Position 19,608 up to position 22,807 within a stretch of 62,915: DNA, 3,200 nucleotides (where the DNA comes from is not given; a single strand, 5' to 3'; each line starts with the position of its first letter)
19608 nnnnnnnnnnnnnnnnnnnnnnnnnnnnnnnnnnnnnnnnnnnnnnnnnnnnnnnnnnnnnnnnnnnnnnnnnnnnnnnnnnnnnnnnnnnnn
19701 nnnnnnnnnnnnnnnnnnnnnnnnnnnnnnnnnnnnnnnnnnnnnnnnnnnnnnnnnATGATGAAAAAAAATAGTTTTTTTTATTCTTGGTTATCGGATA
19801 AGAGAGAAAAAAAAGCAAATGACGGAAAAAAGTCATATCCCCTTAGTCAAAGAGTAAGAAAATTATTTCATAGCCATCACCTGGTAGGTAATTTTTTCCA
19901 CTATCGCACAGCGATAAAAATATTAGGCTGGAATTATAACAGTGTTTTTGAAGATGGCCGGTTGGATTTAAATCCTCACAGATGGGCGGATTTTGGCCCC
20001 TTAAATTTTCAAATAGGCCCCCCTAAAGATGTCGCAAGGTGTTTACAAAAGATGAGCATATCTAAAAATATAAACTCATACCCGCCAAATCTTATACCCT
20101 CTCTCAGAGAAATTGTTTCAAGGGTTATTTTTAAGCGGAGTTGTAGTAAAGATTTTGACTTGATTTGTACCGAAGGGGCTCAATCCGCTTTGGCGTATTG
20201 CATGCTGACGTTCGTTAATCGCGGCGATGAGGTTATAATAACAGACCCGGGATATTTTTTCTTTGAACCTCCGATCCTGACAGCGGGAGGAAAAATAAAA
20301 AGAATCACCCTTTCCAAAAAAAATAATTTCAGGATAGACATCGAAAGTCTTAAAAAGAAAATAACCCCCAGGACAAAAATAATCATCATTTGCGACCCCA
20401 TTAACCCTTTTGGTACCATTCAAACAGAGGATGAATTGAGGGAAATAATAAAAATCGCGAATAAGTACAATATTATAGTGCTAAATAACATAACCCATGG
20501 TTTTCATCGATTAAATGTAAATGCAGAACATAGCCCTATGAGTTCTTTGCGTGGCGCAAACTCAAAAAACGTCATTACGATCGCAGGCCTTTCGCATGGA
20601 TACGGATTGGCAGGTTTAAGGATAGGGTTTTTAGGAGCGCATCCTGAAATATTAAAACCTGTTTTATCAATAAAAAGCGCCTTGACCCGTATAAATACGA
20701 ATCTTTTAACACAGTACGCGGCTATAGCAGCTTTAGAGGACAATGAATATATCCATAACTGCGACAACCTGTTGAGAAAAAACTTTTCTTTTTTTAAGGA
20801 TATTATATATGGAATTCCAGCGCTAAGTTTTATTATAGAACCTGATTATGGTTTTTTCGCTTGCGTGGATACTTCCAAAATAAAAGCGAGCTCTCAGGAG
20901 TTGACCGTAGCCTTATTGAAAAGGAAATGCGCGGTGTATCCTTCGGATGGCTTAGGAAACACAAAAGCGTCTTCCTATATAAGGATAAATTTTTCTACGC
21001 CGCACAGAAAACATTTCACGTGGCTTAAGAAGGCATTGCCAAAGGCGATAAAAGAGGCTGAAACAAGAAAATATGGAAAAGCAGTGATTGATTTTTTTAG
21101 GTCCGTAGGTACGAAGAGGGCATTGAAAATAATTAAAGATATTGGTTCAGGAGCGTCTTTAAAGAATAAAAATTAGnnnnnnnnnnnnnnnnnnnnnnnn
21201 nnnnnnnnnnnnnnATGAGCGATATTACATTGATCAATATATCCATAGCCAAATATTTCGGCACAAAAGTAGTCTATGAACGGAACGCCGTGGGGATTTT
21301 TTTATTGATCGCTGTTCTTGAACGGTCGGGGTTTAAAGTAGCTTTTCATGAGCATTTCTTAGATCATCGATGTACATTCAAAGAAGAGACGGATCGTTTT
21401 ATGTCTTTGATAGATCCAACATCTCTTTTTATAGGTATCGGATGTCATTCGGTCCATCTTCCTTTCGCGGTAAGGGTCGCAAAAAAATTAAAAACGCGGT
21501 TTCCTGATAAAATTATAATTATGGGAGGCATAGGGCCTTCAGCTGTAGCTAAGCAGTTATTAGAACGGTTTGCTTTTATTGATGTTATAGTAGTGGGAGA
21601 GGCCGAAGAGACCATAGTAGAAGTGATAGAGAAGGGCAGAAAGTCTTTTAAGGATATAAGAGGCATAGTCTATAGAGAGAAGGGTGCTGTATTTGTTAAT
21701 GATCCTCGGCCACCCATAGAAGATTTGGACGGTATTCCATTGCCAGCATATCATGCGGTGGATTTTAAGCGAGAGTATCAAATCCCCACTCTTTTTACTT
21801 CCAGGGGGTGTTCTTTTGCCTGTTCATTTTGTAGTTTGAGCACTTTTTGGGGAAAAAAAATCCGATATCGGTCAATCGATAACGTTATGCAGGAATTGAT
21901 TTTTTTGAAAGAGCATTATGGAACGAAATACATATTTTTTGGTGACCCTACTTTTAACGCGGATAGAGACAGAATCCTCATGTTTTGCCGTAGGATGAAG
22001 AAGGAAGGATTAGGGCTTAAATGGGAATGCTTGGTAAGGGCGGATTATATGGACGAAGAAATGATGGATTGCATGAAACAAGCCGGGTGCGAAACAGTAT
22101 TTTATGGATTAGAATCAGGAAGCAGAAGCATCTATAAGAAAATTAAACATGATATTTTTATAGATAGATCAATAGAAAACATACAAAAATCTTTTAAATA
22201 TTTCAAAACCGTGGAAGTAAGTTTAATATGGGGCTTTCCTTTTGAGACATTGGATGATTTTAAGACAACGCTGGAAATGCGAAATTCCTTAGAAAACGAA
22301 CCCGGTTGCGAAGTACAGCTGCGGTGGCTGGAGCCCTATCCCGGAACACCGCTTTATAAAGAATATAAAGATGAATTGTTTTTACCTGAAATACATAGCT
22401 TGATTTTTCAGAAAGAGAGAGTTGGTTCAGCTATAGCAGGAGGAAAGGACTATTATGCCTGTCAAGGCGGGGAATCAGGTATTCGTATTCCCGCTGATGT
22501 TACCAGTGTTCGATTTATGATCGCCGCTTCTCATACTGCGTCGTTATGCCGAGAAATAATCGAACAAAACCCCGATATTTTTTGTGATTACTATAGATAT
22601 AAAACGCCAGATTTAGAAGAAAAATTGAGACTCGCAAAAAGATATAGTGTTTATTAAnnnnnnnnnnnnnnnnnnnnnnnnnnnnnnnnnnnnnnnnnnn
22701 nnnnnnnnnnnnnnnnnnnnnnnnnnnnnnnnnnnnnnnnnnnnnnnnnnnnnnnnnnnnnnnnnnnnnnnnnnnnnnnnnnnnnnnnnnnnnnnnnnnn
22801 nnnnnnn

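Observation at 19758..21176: Aminotransferase-fold protein with the Schiff-base lysine replaced (SxSK reads GLSH) and altered PLP-contact residues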

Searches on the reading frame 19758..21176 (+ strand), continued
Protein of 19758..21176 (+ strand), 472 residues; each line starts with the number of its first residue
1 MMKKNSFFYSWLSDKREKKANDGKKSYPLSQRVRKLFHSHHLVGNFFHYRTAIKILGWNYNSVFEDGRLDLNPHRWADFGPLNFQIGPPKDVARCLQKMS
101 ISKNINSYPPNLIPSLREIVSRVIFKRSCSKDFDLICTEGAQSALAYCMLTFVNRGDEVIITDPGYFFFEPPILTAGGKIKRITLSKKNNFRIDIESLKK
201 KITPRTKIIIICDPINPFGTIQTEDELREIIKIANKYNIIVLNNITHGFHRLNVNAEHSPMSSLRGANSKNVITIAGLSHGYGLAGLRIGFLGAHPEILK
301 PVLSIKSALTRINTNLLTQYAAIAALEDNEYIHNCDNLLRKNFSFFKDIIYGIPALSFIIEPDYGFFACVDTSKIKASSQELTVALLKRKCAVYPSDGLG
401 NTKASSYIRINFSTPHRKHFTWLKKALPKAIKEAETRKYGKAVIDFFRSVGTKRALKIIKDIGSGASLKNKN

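Call 60: find_encoding_contigs(protein=P0013, flank=10000, max_places=1)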
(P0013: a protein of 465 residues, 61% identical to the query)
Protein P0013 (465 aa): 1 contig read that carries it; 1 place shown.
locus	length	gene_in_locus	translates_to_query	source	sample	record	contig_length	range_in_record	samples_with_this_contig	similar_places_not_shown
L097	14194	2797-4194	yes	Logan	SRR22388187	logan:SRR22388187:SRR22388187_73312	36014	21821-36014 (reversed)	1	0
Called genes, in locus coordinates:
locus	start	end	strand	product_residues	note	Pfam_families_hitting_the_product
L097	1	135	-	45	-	?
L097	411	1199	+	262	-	PF04055:Radical_SAM (faint)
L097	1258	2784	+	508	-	PF02310:B12-binding (faint), PF04055:Radical_SAM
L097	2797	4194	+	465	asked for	PF00155:Aminotran_1_2, PF01041:DegT_DnrJ_EryC1 (weak)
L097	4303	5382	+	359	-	PF13379:NMT1_2 (weak), PF04069:OpuAC (weak), PF09084:NMT1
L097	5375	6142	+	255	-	PF00528:BPD_transp_1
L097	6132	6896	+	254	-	PF00005:ABC_tran, PF13304:AAA_21 (faint)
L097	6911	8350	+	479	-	PF02310:B12-binding, PF04055:Radical_SAM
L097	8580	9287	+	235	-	PF00005:ABC_tran, PF13304:AAA_21 (faint)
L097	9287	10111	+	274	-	PF12698:ABC2_membrane_3, PF01061:ABC2_membrane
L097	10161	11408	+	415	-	PF23545:Zn_ribbon_HMPTM, PF04055:Radical_SAM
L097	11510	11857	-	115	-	-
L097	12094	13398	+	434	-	-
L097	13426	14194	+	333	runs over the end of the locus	PF09084:NMT1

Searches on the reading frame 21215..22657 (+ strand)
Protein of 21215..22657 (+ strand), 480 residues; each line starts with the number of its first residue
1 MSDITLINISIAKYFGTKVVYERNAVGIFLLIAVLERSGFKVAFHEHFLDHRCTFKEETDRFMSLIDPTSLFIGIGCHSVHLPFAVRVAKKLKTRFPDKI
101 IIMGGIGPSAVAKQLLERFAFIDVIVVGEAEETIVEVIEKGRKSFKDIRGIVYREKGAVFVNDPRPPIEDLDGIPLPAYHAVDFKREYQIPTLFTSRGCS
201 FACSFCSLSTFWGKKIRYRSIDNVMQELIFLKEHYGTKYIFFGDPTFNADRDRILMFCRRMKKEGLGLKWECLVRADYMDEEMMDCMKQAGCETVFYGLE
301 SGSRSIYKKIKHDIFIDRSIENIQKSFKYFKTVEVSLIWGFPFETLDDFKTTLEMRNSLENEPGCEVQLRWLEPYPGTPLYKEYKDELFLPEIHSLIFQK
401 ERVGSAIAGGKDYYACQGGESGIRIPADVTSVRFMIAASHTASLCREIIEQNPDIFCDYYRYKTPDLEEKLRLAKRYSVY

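Call 3: search_protein_families(library=pfam, proteins=[window:21215-22657:+], max_evalue=0.01)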
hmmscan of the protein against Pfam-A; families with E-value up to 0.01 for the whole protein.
window:21215-22657:+ (480 aa): 4 families
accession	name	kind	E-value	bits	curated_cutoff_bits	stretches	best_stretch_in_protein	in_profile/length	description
PF04055.27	Radical_SAM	-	2e-23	83.8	29.5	1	195-354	3-164/166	Radical SAM superfamily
PF02310.24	B12-binding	-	3.1e-13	50.1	32.1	1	17-137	6-120/121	B12 binding domain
PF19864.5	Radical_SAM_N2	-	0.00033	20.6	29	1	98-143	86-127/151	Radical SAM proteins, N-terminal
PF13353.11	Fer4_12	-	0.00084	20.1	22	0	196-267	12-83/137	4Fe-4S single cluster domain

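Call 19: search_protein_families(library=ncbifam, proteins=[window:21215-22657:+], max_evalue=0.0001)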
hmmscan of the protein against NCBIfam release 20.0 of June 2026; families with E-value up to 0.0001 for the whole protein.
window:21215-22657:+ (480 aa): 27 families (the best 25 are shown)
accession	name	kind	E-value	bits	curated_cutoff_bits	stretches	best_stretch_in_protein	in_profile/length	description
NF050148.1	rSAM_ApyD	equivalog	3.6e-57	194.2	750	1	73-388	78-397/645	RiPP biosynthesis radical SAM protein ApyD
TIGR03471.1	HpnJ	equivalog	3.3e-46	158.2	577.6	1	81-394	80-397/472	hopanoid biosynthesis associated radical SAM protein HpnJ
TIGR02026.1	BchE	equivalog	1.5e-36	126.3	481.35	1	77-387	71-390/497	magnesium-protoporphyrin IX monomethyl ester anaerobic oxidative cyclase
TIGR04479.1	bcpD_PhpK_rSAM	subfamily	3.7e-36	124.6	600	1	27-383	74-430/504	PhpK family radical SAM P-methyltransferase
TIGR04014.1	B12_SAM_MJ_0865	equivalog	2e-34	119.1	360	1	97-383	68-357/434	methyl-coenzyme M reductase glutamine C-methyltransferase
TIGR04013.1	B12_SAM_MJ_1487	hypoth_equivalog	4.1e-31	108.2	251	2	77-227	48-188/382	TIGR04013 family B12-binding domain/radical SAM domain-containing protein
TIGR04385.1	B12_rSAM_cofa1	equivalog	1.2e-29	103.8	450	1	73-303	75-308/438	B12 lower ligand biosynthesis radical SAM protein BzaD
NF038361.1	rSAM_Sden_1168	equivalog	4.9e-29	101.3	575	1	84-354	156-446/560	Sden_1168 family B12-binding radical SAM P-methyltransferase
TIGR04072.2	rSAM_ladder_B12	equivalog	5.6e-29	101.1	360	1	87-387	88-375/443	lipid biosynthesis B12-binding/radical SAM protein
TIGR04367.1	HpnR_B12_rSAM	equivalog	3.3e-24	85.3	650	1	17-382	14-371/490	hopanoid C-3 methylase HpnR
TIGR03975.1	rSAM_ocin_1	subfamily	3.6e-24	85.2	281.85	1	85-355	144-426/606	RiPP maturation radical SAM C-methyltransferase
NF033070.1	rSAM_AprD4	equivalog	2.9e-23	82.5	500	1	165-386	164-392/456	AprD4 family radical SAM diol-dehydratase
NF033712.0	B12_rSAM_KedN5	subfamily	1.4e-20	73.1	700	1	87-247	80-251/624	KedN5 family methylcobalamin-dependent radical SAM C-methyltransferase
TIGR04295.1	B12_rSAM_oligo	hypoth_equivalog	2.7e-18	65.9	400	1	88-383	89-383/422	TIGR04295 family B12-binding domain-containing radical SAM protein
TIGR04190.1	B12_SAM_Ta0216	equivalog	4.2e-18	65.2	500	1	16-356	28-391/554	TIGR04190 family B12-binding domain/radical SAM domain protein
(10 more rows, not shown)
